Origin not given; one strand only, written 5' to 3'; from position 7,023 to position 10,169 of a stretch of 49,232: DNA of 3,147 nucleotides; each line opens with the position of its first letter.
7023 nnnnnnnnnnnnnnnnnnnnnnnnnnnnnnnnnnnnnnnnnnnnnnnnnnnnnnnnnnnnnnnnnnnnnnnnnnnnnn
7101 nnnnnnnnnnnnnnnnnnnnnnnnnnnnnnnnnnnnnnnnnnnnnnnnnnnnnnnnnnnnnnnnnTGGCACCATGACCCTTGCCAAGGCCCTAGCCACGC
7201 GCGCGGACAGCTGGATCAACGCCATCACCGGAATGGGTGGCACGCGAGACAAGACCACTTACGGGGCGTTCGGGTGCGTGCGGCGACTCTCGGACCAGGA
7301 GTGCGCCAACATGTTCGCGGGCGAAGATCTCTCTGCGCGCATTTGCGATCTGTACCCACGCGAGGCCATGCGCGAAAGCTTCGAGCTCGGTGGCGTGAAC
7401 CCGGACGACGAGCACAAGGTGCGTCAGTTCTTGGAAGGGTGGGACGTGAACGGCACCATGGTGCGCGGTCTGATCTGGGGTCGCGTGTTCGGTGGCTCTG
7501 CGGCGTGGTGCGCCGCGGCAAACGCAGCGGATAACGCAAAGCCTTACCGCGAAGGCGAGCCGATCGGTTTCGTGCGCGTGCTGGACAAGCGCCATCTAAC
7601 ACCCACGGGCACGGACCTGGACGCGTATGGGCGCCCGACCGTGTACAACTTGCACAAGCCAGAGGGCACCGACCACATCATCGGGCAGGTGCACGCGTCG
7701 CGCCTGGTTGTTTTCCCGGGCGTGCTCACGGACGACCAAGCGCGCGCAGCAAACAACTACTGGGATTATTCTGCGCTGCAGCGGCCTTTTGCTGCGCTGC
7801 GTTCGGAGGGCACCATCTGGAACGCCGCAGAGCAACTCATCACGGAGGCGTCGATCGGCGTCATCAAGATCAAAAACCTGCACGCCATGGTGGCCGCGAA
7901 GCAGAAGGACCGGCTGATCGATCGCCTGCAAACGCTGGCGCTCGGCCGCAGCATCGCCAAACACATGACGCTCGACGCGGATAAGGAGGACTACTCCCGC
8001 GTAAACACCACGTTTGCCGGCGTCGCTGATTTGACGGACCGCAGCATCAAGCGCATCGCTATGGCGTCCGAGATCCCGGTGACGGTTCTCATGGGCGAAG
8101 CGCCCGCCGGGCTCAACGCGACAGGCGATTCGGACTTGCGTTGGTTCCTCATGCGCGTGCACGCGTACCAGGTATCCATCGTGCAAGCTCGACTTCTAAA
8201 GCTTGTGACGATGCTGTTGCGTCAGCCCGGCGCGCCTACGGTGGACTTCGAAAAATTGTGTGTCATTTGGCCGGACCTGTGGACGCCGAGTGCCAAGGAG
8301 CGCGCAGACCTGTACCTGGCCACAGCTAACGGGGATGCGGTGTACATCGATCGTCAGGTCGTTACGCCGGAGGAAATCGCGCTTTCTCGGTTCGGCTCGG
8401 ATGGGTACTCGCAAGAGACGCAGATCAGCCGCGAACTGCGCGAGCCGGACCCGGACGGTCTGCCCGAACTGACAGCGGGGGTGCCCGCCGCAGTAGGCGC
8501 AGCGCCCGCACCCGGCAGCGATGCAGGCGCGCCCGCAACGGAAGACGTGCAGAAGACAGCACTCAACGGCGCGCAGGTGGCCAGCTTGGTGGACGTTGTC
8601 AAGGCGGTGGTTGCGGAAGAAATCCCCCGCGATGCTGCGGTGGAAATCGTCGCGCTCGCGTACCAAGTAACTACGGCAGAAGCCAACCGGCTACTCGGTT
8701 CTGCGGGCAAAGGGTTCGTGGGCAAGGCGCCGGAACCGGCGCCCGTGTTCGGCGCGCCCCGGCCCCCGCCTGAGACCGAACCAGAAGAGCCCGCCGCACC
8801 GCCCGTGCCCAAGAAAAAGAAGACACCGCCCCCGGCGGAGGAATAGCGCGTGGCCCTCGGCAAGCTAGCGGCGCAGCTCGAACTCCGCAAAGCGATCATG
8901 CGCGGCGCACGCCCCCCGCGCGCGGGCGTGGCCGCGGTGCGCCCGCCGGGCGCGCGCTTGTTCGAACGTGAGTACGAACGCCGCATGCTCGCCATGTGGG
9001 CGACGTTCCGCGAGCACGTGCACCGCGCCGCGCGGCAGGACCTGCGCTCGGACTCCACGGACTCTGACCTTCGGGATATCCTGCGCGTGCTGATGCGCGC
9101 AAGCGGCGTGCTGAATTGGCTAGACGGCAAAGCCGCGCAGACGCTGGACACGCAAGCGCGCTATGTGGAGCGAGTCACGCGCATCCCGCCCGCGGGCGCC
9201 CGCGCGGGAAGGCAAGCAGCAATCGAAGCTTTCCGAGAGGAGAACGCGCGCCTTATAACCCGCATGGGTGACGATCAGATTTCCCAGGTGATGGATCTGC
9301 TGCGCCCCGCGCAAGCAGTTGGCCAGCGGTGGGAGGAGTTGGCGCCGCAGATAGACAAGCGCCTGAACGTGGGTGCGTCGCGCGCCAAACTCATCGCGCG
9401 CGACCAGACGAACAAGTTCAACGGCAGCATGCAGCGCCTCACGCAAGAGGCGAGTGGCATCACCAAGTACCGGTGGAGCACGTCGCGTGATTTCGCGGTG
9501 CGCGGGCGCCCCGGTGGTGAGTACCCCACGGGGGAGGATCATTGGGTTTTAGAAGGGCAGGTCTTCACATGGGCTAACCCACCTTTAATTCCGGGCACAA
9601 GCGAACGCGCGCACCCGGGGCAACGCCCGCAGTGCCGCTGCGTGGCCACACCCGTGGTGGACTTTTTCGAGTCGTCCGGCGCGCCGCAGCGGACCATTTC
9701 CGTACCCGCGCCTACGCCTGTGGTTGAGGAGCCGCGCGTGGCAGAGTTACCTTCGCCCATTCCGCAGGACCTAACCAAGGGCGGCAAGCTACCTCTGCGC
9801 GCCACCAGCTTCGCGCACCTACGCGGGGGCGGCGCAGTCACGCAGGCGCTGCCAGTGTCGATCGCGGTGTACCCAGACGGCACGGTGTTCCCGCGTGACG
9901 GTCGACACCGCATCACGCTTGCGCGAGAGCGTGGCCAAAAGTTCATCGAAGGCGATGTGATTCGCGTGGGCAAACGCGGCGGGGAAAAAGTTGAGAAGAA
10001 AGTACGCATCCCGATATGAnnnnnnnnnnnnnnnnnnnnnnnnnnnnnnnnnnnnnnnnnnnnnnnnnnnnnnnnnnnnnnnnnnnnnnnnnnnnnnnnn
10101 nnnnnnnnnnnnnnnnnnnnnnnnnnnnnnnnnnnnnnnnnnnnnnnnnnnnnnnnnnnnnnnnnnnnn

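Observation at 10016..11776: Translationally coupled protease cluster inserted between the MuF gene and the scaffold gene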

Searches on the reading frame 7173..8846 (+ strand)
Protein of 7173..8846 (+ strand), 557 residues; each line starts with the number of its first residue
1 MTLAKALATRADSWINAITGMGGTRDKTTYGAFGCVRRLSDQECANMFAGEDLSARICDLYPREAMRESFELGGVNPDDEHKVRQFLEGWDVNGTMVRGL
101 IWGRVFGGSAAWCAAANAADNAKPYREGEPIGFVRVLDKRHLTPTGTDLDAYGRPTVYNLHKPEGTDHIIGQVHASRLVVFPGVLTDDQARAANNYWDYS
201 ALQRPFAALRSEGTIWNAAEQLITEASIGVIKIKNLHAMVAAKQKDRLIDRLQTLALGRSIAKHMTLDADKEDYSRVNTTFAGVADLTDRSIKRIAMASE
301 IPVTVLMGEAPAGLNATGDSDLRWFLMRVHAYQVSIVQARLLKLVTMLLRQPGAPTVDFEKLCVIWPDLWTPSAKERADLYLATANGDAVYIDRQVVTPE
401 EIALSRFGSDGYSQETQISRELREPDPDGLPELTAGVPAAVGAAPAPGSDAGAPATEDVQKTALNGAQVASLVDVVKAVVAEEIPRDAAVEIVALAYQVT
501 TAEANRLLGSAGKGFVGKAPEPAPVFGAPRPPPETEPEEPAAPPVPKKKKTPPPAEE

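Call 3: search_protein_families(library=pfam, proteins=[window:7173-8846:+], max_evalue=0.1)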
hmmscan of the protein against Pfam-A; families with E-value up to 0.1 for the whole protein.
window:7173-8846:+ (557 aa): 1 family
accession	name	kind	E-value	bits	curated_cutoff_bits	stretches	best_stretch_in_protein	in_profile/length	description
PF06381.16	Phage_portal_3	-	9.5e-57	192.7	33.8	1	45-388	4-355/357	Phage portal protein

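Call 4: search_protein_families(library=phrogs, proteins=[window:7173-8846:+], max_evalue=0.1)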
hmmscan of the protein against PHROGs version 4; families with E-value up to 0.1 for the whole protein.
window:7173-8846:+ (557 aa): 8 families
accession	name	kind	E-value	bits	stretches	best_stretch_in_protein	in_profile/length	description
phrog_146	-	head and packaging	7.6e-75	253.9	1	6-448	19-461/587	portal protein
phrog_15528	-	head and packaging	4.2e-40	138.9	1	9-494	31-530/794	portal protein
phrog_12751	-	unknown function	4.3e-21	76.3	1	189-402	2-214/283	-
phrog_220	-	head and packaging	9e-20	71.3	1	194-422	222-452/1338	minor head protein and DNA pilot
phrog_15615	-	head and packaging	2.2e-14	54.3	1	12-198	7-191/194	virion structural protein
phrog_30637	-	unknown function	2.2e-09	36.8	1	173-403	5-234/1119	-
phrog_4660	-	head and packaging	7.7e-09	35.5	1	277-473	351-541/765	minor head protein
phrog_104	-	head and packaging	0.0039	16.9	1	290-462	340-508/550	portal protein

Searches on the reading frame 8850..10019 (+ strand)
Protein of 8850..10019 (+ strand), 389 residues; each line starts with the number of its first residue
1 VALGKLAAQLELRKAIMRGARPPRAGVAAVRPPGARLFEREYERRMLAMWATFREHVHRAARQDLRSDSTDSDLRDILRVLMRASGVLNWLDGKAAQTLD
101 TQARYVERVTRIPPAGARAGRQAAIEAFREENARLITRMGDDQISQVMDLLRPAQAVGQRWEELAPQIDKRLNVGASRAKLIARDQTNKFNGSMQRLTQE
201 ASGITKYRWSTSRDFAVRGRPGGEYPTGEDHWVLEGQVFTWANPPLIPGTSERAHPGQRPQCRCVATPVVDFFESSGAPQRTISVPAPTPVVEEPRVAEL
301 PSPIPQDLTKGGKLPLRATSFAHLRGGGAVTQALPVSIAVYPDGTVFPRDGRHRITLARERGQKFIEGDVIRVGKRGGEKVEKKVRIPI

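Call 3: search_protein_families(library=pfam, proteins=[window:8850-10019:+], max_evalue=0.1)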
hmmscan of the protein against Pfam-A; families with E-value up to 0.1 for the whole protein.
window:8850-10019:+ (389 aa): 1 family
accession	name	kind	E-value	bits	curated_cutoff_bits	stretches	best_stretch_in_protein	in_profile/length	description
PF04233.19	Phage_Mu_F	-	2.4e-11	44.8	29.6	1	147-266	3-111/112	Phage Mu protein F like protein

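Call 4: search_protein_families(library=phrogs, proteins=[window:8850-10019:+], max_evalue=0.1)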
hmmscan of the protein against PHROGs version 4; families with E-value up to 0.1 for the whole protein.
window:8850-10019:+ (389 aa): 12 families
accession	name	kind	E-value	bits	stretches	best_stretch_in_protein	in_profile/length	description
phrog_324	-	head and packaging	1.5e-45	157.4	1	36-275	76-323/624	head morphogenesis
phrog_4529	-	head and packaging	1e-22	82.1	1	107-271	134-289/533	minor head protein and DNA pilot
phrog_15127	-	head and packaging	5e-16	59.3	1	122-270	108-252/602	head protein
phrog_595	-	head and packaging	6.6e-13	49.8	1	154-275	196-303/513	head maturation protease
phrog_2468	-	head and packaging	3e-07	31.2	1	128-271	133-274/303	head morphogenesis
phrog_3517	-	head and packaging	0.00019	21.9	1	178-274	234-332/371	head morphogenesis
phrog_115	-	head and packaging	0.00035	20.9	1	162-274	225-322/665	minor head protein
phrog_2841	-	head and packaging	0.0033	17.5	1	148-213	200-265/525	minor head protein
phrog_758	-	head and packaging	0.0047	17.2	1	142-269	173-290/326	head morphogenesis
phrog_6577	-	unknown function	0.0067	15.7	1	137-275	109-235/1066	-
phrog_13363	-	unknown function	0.04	14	1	283-313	132-162/318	-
phrog_1816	-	unknown function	0.042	15.3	0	122-139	39-56/63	-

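Call 66: search_protein_families(library=ncbifam, proteins=[window:8850-10019:+], max_evalue=0.1)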
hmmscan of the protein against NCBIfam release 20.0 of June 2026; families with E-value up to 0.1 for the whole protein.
window:8850-10019:+ (389 aa): 1 family
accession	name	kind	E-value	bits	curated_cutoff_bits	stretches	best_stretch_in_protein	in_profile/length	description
TIGR01641.1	phageSPP1_gp7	domain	4.7e-12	46.3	39.65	1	149-270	3-109/109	minor capsid protein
